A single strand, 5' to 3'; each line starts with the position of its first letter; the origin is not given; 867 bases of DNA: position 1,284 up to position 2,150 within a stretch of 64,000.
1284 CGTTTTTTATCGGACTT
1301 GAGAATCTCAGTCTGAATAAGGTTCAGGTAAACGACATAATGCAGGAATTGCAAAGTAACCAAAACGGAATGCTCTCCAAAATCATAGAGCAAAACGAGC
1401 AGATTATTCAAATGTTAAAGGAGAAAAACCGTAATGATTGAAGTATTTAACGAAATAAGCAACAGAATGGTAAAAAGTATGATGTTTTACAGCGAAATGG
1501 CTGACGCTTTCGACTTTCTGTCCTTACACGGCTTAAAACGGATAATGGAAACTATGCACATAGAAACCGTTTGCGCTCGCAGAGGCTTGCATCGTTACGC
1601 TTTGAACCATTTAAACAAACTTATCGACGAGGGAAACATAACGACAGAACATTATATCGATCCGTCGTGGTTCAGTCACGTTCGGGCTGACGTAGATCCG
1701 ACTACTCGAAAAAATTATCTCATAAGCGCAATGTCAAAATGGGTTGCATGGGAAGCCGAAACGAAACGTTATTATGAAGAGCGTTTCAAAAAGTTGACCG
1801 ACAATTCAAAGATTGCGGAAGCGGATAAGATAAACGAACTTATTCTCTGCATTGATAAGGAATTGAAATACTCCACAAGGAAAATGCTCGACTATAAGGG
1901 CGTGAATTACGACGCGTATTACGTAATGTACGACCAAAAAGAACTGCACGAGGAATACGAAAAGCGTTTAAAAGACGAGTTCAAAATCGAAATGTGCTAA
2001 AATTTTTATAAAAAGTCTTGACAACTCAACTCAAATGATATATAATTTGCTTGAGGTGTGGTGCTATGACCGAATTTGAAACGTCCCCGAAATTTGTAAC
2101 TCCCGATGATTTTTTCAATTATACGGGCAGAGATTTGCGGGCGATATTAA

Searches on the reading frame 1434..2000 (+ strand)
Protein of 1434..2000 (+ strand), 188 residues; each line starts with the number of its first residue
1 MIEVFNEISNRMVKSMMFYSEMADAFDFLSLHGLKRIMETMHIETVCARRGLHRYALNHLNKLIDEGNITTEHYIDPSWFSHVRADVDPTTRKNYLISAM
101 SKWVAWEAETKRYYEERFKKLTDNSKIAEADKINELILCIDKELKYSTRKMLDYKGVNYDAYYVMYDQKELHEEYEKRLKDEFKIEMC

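Call 62: find_encoding_contigs(protein=window:1434-2000:+, flank=10000, max_places=2)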
Protein window:1434-2000:+ (188 aa): 10 contigs read that carry it; 2 places shown.
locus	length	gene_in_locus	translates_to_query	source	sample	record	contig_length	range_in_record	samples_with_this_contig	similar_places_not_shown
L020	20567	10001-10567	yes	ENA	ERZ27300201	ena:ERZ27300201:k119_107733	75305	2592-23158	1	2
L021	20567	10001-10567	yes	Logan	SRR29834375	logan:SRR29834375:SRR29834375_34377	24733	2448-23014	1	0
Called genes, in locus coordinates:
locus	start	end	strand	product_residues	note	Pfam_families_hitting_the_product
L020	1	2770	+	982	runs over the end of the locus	PF19789:DUF6273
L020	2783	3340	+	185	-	-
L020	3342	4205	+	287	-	-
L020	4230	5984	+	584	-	-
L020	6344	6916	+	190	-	-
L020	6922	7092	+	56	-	-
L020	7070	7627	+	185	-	PF04647:AgrB (weak)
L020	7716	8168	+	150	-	-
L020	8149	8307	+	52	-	PF01166:TSC22 (weak)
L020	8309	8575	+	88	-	-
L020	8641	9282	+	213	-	-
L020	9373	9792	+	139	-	-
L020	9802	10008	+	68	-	-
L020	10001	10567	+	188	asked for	-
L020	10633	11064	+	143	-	-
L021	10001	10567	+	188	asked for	-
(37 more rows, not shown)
